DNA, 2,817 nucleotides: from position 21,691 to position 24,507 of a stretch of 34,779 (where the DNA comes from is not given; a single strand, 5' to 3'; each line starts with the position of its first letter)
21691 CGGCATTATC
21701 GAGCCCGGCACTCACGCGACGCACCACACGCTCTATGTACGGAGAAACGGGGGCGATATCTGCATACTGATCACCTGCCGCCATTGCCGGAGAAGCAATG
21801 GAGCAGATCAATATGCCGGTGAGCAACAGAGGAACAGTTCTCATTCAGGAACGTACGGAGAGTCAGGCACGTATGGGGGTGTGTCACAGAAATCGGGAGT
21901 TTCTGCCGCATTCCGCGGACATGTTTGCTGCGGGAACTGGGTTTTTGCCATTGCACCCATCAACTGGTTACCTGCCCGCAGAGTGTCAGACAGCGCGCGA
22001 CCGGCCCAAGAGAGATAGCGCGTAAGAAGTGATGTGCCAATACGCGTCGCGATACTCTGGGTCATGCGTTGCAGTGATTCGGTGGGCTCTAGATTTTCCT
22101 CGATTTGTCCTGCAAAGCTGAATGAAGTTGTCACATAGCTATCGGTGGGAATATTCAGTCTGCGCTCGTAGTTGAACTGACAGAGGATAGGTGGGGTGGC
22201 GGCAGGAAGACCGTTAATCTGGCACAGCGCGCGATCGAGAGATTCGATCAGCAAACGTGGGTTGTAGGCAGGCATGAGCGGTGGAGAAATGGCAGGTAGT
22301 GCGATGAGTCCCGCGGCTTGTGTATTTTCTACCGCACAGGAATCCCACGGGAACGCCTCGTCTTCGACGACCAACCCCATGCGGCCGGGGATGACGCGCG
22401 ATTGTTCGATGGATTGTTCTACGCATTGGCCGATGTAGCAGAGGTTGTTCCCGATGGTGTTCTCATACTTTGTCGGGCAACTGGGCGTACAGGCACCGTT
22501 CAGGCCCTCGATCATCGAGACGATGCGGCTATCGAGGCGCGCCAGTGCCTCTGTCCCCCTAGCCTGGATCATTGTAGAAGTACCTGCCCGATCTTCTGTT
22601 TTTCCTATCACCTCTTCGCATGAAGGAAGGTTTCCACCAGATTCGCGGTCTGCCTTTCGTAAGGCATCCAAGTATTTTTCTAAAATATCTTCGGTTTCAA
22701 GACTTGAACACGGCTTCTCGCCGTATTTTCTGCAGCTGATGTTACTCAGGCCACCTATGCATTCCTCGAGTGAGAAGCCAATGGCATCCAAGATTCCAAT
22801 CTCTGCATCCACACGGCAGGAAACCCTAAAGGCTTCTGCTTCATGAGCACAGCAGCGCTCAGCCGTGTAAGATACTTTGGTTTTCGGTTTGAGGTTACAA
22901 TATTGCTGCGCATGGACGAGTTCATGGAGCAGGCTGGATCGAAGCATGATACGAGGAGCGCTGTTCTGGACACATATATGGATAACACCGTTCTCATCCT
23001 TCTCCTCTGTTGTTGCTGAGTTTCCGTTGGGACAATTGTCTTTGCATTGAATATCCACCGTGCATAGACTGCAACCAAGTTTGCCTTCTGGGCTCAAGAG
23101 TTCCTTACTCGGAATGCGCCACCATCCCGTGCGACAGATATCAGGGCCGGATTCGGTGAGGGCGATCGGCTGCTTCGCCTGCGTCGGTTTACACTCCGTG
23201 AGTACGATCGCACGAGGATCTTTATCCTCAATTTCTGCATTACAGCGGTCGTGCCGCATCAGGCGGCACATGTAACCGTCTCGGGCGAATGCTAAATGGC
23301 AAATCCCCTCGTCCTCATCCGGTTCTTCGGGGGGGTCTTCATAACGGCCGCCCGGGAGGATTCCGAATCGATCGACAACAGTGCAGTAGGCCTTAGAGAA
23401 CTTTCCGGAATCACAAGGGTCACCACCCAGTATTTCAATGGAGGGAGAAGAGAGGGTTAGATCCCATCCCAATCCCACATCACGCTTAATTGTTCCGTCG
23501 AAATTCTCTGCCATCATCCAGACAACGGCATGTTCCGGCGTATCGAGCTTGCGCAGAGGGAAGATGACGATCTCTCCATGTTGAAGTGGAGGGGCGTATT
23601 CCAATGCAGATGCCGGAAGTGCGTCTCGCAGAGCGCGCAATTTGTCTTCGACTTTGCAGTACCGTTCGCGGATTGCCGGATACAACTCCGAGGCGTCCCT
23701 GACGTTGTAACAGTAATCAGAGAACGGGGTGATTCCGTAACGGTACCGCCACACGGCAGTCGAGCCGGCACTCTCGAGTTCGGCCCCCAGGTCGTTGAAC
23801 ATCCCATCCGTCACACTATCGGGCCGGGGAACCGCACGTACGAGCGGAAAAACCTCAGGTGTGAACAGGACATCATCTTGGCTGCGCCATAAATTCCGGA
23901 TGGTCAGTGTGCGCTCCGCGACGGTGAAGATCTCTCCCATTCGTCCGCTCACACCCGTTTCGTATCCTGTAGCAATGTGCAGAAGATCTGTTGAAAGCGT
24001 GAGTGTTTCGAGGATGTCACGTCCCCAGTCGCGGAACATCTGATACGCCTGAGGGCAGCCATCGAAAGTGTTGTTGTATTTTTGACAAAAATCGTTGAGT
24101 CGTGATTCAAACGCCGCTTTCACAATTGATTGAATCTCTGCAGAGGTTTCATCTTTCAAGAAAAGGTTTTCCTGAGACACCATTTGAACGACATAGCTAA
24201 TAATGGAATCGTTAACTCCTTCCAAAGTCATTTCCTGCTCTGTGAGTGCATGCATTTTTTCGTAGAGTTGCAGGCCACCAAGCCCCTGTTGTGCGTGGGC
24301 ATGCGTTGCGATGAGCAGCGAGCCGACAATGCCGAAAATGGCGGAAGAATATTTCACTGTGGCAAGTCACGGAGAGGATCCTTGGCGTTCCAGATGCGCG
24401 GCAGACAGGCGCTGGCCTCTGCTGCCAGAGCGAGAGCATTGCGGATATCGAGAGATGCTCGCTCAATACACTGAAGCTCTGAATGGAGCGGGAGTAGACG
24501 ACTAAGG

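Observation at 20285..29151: Five-gene, translationally coupled operon encoding only exported, Cys-rich proteins of no recognisable family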

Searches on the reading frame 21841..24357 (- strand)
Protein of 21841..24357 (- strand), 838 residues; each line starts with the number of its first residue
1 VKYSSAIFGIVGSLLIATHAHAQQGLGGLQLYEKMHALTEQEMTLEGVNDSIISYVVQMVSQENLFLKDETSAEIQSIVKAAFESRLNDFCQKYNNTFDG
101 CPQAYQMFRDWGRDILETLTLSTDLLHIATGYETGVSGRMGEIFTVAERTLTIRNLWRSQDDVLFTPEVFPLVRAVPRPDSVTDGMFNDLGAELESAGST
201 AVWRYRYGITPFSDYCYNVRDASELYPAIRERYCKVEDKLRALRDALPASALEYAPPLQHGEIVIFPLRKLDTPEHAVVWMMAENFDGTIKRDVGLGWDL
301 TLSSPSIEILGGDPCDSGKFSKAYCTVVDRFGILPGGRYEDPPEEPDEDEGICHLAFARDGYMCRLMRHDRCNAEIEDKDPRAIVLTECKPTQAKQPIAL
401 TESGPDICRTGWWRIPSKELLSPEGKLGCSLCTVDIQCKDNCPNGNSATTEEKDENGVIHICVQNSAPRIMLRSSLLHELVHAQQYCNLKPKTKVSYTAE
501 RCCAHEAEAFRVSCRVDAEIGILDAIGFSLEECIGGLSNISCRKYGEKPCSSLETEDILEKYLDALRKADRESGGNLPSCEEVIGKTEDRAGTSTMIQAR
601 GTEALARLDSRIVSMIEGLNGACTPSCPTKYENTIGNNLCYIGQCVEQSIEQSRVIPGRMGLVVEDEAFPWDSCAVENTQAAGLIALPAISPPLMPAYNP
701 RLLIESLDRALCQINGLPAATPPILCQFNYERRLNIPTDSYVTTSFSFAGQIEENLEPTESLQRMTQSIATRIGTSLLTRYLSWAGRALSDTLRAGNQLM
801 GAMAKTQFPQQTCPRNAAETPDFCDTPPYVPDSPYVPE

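Call 3: search_protein_families(library=pfam, proteins=[window:21841-24357:-], max_evalue=1)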
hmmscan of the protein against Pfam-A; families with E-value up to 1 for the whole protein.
window:21841-24357:- (838 aa): 2 families
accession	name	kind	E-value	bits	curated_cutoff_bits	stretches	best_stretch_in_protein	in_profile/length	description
PF09768.15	Peptidase_M76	-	0.0011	19.2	25.2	1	426-521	26-116/170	Peptidase M76 family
PF20573.4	DUF6782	-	0.061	13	27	1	461-517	79-138/241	Putative metallopeptidase family (DUF6782)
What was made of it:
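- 22603..23082 (-): Zincin-like domain of D (residues ~426-585). HELVH lies at residues 478-482 (nt 22912-22926), with a downstream conserved Glu506 in the motif '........'. Pfam Peptidase_M76 scores E 1.1e-3, 19.2 bits, against a 25.2-bit cutoff (call 3).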

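Call 4: search_protein_families(library=ncbifam, proteins=[window:21841-24357:-], max_evalue=1)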
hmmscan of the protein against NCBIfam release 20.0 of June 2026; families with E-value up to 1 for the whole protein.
window:21841-24357:- (838 aa): 0 families

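Call 11: search_solved_structures(query=window:21841-24357:-, max_evalue=1)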
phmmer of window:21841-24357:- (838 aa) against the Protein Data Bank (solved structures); distinct sequences matched with E-value up to 1: 0.

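Call 13: find_homologous_proteins(query=window:21841-24357:-)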
Query window:21841-24357:- (838 aa): 28 proteins with E <= 0.001 among 8000 candidates.
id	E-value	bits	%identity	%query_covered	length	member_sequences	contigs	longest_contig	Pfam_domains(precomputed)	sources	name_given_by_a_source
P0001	0.0e+0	1793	92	99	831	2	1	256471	-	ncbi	ncbi:MAG: hypothetical protein ABIG34_01055 [Candidatus Peregrinibacteria bacterium]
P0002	0.0e+0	1284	68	95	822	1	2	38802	-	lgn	-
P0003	0.0e+0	1267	66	98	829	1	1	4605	-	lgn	-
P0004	0.0e+0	1245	64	99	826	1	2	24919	-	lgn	-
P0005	0.0e+0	1235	65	98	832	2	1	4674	-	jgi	-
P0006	0.0e+0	1227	65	98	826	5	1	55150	-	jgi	-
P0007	0.0e+0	1219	63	98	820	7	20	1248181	-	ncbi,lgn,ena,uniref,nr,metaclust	ncbi:MAG: hypothetical protein PeribacterA2_1005 [Candidatus Peribacter riflensis]|uniref:Uncharacte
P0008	0.0e+0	1217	65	99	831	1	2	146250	-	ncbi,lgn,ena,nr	ncbi:hypothetical protein AUJ46_03370 [Candidatus Peregrinibacteria bacterium CG1_02_54_53]|nr:MAG: 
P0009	0.0e+0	1206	65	98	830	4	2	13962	-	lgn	-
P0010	0.0e+0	1203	63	98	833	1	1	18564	-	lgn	-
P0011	0.0e+0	1197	63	98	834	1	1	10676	-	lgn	-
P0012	0.0e+0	1181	64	97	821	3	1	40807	-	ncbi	-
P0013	0.0e+0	1181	63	96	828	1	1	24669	-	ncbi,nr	ncbi:MAG: hypothetical protein Q7S29_01665 [Candidatus Peribacter sp.]|nr:hypothetical protein [Cand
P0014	0.0e+0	1176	62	99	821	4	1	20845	-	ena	-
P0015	0.0e+0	1152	62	98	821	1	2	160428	-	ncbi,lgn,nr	ncbi:MAG: hypothetical protein PHX87_00380 [Candidatus Peribacteraceae bacterium]|nr:hypothetical pr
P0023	2.0e-85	306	30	96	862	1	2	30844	-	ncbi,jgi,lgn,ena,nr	ncbi:hypothetical protein COU76_01835 [Candidatus Peregrinibacteria bacterium CG10_big_fil_rev_8_21_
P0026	4.8e-78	281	28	87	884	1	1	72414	-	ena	-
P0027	4.7e-77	278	30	97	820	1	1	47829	-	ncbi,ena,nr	ncbi:MAG: hypothetical protein O2904_01845 [bacterium]|nr:hypothetical protein [bacterium]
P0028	9.8e-73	264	30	84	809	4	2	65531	-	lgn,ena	-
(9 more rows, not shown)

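Call 15: find_encoding_contigs(protein=P0007, flank=10000, max_places=2)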
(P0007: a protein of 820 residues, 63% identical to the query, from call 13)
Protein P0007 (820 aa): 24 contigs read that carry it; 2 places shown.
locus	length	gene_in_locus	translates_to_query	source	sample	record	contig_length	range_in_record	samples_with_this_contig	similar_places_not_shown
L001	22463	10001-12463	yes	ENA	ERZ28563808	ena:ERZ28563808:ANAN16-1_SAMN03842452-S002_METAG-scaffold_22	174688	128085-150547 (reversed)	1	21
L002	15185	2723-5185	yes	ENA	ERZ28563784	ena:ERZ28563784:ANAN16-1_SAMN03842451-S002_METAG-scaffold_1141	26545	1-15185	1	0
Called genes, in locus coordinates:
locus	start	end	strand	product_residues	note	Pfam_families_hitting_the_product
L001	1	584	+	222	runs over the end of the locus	PF00160:Pro_isomerase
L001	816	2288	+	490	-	PF00749:tRNA-synt_1c, PF19269:Anticodon_2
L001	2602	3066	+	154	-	-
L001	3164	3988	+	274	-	PF01565:FAD_binding_4, PF02873:MurB_C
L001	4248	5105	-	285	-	PF00436:SSB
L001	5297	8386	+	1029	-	-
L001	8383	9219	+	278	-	-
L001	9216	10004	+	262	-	-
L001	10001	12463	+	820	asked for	-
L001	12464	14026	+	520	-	-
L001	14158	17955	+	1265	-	PF02811:PHP, PF07733:DNA_pol3_alpha, PF17657:DNA_pol3_finger, PF14579:HHH_6, PF01336:tRNA_anti-codon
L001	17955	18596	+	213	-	PF01300:Sua5_yciO_yrdC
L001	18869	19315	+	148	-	PF22811:Zn_ribbon_NrdR, PF03477:ATP-cone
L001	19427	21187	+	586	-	PF01336:tRNA_anti-codon, PF00152:tRNA-synt_2, PF02938:GAD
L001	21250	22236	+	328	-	-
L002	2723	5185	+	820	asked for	-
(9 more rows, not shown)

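Call 16: find_encoding_contigs(protein=P0023, flank=10000, max_places=2)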
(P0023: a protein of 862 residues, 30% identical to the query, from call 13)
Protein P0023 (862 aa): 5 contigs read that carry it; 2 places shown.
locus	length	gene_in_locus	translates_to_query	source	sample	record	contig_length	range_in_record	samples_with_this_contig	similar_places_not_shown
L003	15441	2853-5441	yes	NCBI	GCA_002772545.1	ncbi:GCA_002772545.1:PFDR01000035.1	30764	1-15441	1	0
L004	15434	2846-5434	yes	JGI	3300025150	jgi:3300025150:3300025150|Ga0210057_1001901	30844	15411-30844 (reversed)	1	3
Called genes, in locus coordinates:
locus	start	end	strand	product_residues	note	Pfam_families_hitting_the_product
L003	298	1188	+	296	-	-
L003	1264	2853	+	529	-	-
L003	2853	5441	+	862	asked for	-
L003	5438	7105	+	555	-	-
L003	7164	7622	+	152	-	-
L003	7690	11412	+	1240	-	PF02811:PHP, PF07733:DNA_pol3_alpha, PF17657:DNA_pol3_finger, PF14579:HHH_6, PF01336:tRNA_anti-codon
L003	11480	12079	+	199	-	PF01300:Sua5_yciO_yrdC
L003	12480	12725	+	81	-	-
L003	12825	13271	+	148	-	PF22811:Zn_ribbon_NrdR, PF03477:ATP-cone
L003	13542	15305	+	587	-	PF01336:tRNA_anti-codon, PF00152:tRNA-synt_2, PF02938:GAD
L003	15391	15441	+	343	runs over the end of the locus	-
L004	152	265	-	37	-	-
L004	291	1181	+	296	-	-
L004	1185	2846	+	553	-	-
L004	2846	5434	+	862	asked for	-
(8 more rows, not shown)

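Call 17: find_encoding_contigs(protein=P0026, flank=10000, max_places=1)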
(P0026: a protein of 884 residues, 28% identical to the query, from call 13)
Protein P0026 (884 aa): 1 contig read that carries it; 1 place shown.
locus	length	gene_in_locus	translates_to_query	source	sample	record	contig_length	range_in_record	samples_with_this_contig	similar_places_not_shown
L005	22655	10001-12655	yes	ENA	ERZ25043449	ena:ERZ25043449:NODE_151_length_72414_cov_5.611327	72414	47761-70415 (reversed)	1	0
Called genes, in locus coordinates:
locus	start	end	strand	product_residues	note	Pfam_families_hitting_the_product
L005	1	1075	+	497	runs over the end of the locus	PF00749:tRNA-synt_1c, PF19269:Anticodon_2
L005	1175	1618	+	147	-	-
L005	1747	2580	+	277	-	PF01565:FAD_binding_4, PF02873:MurB_C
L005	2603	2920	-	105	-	-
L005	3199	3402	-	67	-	-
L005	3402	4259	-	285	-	PF00436:SSB, PF01336:tRNA_anti-codon (faint), PF00436:SSB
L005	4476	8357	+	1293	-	-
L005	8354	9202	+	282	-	-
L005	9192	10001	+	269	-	-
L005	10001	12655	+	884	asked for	-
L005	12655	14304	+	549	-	-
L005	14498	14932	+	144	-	PF07963:N_methyl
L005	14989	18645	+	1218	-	PF02811:PHP, PF07733:DNA_pol3_alpha, PF17657:DNA_pol3_finger, PF14579:HHH_6, PF01336:tRNA_anti-codon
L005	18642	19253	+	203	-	PF01300:Sua5_yciO_yrdC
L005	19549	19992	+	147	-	PF22811:Zn_ribbon_NrdR, PF03477:ATP-cone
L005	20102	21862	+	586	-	PF01336:tRNA_anti-codon, PF00152:tRNA-synt_2, PF02938:GAD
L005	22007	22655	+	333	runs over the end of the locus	-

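Call 18: find_encoding_contigs(protein=P0027, flank=10000, max_places=1)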
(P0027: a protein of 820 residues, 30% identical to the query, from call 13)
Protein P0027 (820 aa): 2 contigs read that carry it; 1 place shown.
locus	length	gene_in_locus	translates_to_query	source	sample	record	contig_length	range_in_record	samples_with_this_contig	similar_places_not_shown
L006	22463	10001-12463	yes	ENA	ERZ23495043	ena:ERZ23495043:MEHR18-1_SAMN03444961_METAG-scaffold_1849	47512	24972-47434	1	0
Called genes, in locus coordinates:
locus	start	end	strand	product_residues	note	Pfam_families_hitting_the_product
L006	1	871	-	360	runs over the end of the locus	PF03331:LpxC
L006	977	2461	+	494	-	PF00749:tRNA-synt_1c, PF19269:Anticodon_2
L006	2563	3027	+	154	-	-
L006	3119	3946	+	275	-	PF01565:FAD_binding_4, PF02873:MurB_C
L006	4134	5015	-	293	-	PF00436:SSB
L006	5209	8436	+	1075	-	-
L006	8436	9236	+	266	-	-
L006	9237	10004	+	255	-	-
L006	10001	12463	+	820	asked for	-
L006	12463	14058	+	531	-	-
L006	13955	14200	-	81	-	-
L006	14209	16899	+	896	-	PF02811:PHP, PF07733:DNA_pol3_alpha, PF17657:DNA_pol3_finger, PF14579:HHH_6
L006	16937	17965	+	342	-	PF01336:tRNA_anti-codon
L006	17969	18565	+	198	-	PF01300:Sua5_yciO_yrdC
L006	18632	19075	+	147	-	PF22811:Zn_ribbon_NrdR, PF03477:ATP-cone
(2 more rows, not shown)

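Call 19: find_encoding_contigs(protein=P0028, flank=10000, max_places=1)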
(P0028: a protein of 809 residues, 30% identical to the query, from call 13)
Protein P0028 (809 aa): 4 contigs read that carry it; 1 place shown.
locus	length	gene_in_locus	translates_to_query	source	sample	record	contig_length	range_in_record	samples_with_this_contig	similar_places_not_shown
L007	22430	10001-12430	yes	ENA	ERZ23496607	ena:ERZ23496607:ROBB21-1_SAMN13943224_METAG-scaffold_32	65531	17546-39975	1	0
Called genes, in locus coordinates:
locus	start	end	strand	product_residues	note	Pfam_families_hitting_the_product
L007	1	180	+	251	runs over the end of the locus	PF00160:Pro_isomerase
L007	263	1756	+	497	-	PF00749:tRNA-synt_1c, PF19269:Anticodon_2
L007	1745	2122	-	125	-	PF01850:PIN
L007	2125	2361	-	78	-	PF02604:PhdYeFM_antitox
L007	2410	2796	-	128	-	-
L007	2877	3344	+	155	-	PF07332:Phage_holin_3_6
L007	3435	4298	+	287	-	PF01565:FAD_binding_4, PF02873:MurB_C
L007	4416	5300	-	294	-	PF00436:SSB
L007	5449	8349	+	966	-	-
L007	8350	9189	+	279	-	-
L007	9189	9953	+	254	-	-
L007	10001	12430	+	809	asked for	-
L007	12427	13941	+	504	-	-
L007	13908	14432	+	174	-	-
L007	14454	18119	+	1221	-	PF02811:PHP, PF07733:DNA_pol3_alpha, PF17657:DNA_pol3_finger, PF14579:HHH_6, PF01336:tRNA_anti-codon (weak)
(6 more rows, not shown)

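Call 28: search_solved_structures(query=A5, max_evalue=1, show_alignments=2)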
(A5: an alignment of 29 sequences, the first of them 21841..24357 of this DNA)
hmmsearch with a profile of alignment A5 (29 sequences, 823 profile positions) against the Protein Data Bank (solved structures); distinct sequences matched with E-value up to 1: 1.
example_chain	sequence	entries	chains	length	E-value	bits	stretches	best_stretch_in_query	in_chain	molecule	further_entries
2dnx_A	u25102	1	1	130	0.16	12.9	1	732-809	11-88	Syntaxin-12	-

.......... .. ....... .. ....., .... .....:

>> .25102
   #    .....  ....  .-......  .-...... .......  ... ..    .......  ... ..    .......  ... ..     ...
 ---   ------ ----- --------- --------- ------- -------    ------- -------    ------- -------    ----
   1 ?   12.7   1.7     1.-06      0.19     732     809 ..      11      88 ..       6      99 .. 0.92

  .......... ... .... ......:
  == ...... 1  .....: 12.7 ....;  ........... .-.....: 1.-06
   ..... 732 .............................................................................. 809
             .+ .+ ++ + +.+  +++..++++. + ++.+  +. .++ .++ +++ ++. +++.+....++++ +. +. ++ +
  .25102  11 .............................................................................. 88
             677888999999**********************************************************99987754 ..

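Call 47: predict_structure(alignment_id=A5)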
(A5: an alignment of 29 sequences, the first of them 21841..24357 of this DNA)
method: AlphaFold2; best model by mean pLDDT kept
length: 838 residues; sequences in the alignment: 29
mean_pLDDT: 59.1   pTM: 0.39
mean pLDDT of the five models: 59.1, 57.6, 56.3, 53.0, 52.8
residues with pLDDT >= 90: 2; 70-90: 298; 50-70: 201; < 50: 337
segments of 3 or more residues with pLDDT < 50: 17-31, 128-170, 207-210, 220-229, 300-308, 335-346, 356-405, 587-597, 624-626, 632-641, 643-705, 716-730, 765-778, 780-782, 784-804, 806-822, 824-838
pLDDT, mean of each block of 10 residues (from residue 1): 59 52 41 57 69 74 66 80 83 79 82 69 51 39 31 33 35 69 86 78 57 57 46 79 87 80 73 73 78 69 44 56 59 46 47 48 37 43 40 37 42 56 58 81 83 85 81 87 83 75 80 82 79 83 83 76 82 74 58 43 71 74 51 43 47 33 35 41 30 35 49 51 44 50 53 51 48 48 47 45 41 34 43 36
secondary structure, 60 per line:
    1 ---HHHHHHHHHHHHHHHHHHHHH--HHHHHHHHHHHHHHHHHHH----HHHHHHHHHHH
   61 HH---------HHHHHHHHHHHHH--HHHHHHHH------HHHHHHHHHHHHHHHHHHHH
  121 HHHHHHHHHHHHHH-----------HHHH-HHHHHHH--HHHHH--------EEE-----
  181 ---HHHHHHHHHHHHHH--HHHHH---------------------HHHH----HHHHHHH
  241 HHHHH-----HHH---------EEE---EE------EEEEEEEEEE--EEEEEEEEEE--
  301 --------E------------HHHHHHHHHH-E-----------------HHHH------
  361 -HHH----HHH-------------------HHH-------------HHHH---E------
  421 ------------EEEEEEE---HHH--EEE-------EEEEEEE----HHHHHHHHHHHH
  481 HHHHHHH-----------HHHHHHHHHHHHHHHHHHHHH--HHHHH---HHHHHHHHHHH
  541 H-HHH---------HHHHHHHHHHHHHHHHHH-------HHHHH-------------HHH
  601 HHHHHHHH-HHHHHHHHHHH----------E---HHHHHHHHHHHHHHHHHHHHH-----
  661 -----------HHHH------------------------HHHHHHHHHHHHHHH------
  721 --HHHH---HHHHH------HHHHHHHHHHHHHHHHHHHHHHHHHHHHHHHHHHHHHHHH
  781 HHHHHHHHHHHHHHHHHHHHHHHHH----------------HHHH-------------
elements in order (helices of 4 or more, strands of 3 or more residues): H4-24 H27-45 H50-62 H72-84 H87-94 H101-134 H146-149 H151-157 H160-164 E173-175 H184-197 H200-204 H226-229 H234-245 E263-265 E277-286 E289-298 H322-331 H351-354 H407-410 E433-439 E448-450 E458-464 H469-487 H499-519 H522-526 H530-541 H555-572 H580-584 H598-608 H610-620 H635-655 H672-675 H700-714 H723-726 H730-734 H741-805 H822-825
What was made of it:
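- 21841..24357 (-): Gene D (838 aa, GTG start). It has an AHA-type signal peptide and 33 Cys, an odd number. It is multidomain. AlphaFold model, call 47: mean pLDDT 59.
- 22603..23082 (-): This is the best-predicted part of the D model, pLDDT ~80-87 (call 47).
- On Peptidase M76 (Atp23) / DUF6782 zincins: The domain is predicted at pLDDT ~80-87 (call 47).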

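Call 50: fold_search(model_id=the predicted structure, library=pdb)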
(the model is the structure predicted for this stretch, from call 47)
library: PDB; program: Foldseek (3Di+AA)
matches with E <= 10: 241; with E <= 0.001: 0
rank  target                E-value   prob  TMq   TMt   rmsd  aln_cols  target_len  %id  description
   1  7xyo_B                6.4e-01  0.12  0.09  0.13  16.4       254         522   14  Crystal Structure of a M61 aminopeptidase family member from Myxococcus fulvus (released 2023-06-07)
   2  7msk_B                9.9e-01  0.04  0.06  0.09  22.1       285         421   11  ThuS glycosin S-glycosyltransferase (released 2022-04-13)
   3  9drt_D                1.2e+00  0.05  0.07  0.13  28.4       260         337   10  Crystal structure of the complex of M. tuberculosis PheRS with cognate precursor tRNA and fragment DDD00805735 (released 2025-06-04)
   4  7msk_A                1.3e+00  0.04  0.05  0.09  23.1       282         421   11  ThuS glycosin S-glycosyltransferase (released 2022-04-13)
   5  3omh_A                1.5e+00  0.08  0.06  0.14  15.7       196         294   12  Crystal structure of PTPN22 in complex with SKAP-HOM pTyr75 peptide (released 2011-06-29)
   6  2oc2                  1.6e+00  0.09  0.10  0.14  19.2       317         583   13  Structure of testis ACE with RXPA380 (released 2007-05-22)
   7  2idj_B                1.6e+00  0.03  0.04  0.11  21.7       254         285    9  Crystal Structure of Rat Glycine N-Methyltransferase Apoprotein, Monoclinic Form (released 2006-12-19)
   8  3mue_A                1.7e+00  0.05  0.06  0.14  17.8       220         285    9  Crystal Structure of Pantoate-beta-Alanine Ligase from Salmonella typhimurium (released 2010-05-26)
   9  8i9t_CH               1.8e+00  0.05  0.06  0.09  16.6       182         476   10  Cryo-EM structure of a Chaetomium thermophilum pre-60S ribosomal subunit - State Dbp10-1 (released 2023-05-17)
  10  6en5_D                1.8e+00  0.07  0.10  0.13  18.7       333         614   14  Crystal structure A of the Angiotensin-1 converting enzyme N-domain in complex with a diprolyl inhibitor. (released 2017-12-20)
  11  4nnd_D                1.9e+00  0.06  0.06  0.12  15.4       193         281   11  Structural basis of PTPN18 fingerprint on distinct HER2 tyrosine phosphorylation sites (released 2014-11-19)
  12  6zpu_A                2.1e+00  0.08  0.11  0.15  18.5       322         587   12  Crystal structure of Angiotensin-1 converting enzyme C-domain with inserted symmetry molecule C-terminus. (released 2020-10-28)
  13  6h5x_A                2.2e+00  0.06  0.10  0.12  18.8       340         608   14  Crystal structure of human Angiotensin-1 converting enzyme N-domain in complex with Omapatrilat. (released 2018-11-07)
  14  4u7o_A                2.3e+00  0.06  0.06  0.17  16.4       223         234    8  Active histidine kinase bound with ATP (released 2015-09-02)
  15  8etg_b                2.5e+00  0.04  0.06  0.10  20.0       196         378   11  Fkbp39 associated 60S nascent ribosome State 3 (released 2022-11-30)
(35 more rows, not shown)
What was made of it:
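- Tried and rejected: The D model is mostly low-confidence (pLDDT 59), and Foldseek found nothing (calls 47, 50).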
